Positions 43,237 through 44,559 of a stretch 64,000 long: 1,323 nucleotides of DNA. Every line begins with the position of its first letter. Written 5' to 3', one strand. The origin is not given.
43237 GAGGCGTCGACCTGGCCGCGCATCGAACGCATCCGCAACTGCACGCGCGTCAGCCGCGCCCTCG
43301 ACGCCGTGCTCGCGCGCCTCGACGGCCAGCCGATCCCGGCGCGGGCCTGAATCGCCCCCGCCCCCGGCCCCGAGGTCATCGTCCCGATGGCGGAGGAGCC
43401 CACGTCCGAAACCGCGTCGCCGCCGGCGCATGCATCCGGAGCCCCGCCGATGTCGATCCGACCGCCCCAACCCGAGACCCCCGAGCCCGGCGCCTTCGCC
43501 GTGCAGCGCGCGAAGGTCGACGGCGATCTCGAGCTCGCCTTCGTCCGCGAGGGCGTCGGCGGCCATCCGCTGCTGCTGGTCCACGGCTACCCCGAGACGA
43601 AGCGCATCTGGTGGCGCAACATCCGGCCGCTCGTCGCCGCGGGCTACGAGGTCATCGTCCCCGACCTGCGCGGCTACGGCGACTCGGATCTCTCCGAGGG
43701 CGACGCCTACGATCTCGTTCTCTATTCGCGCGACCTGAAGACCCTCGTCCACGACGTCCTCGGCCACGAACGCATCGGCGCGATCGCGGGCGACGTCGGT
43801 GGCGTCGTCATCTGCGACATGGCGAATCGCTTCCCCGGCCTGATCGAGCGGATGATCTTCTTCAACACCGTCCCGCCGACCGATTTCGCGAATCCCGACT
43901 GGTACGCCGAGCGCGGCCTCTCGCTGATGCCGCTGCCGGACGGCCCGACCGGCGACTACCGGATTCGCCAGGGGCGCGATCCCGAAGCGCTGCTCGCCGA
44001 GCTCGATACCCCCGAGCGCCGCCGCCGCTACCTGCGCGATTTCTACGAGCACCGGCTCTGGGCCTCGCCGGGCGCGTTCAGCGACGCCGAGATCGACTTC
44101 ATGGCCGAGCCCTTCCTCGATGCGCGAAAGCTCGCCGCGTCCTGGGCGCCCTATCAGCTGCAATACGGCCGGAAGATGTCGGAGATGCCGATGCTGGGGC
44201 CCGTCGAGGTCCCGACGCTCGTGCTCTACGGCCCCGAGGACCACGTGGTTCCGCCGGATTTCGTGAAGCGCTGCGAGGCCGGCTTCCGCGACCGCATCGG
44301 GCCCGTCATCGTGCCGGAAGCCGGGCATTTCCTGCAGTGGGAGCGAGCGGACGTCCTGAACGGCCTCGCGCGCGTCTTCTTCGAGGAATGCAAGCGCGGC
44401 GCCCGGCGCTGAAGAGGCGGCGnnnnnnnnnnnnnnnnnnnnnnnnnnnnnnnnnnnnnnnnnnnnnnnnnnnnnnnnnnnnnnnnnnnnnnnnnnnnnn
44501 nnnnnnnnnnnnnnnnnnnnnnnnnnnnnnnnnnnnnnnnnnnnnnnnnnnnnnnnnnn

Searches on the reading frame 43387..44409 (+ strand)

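Call 63: search_protein_families(library=pfam, proteins=[window:43387-44409:+], max_evalue=0.001)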
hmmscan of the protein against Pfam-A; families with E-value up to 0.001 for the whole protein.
window:43387-44409:+ (341 aa): 3 families
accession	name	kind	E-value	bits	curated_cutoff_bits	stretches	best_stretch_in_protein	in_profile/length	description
PF00561.26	Abhydrolase_1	-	4e-26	92.6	25.8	1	61-320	2-244/245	alpha/beta hydrolase fold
PF12697.13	Abhydrolase_6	-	1.8e-18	68.5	26.3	1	62-324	1-214/217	Alpha/beta hydrolase family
PF12146.15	Hydrolase_4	-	1.3e-10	41.5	27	1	62-161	7-109/239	Serine aminopeptidase, S33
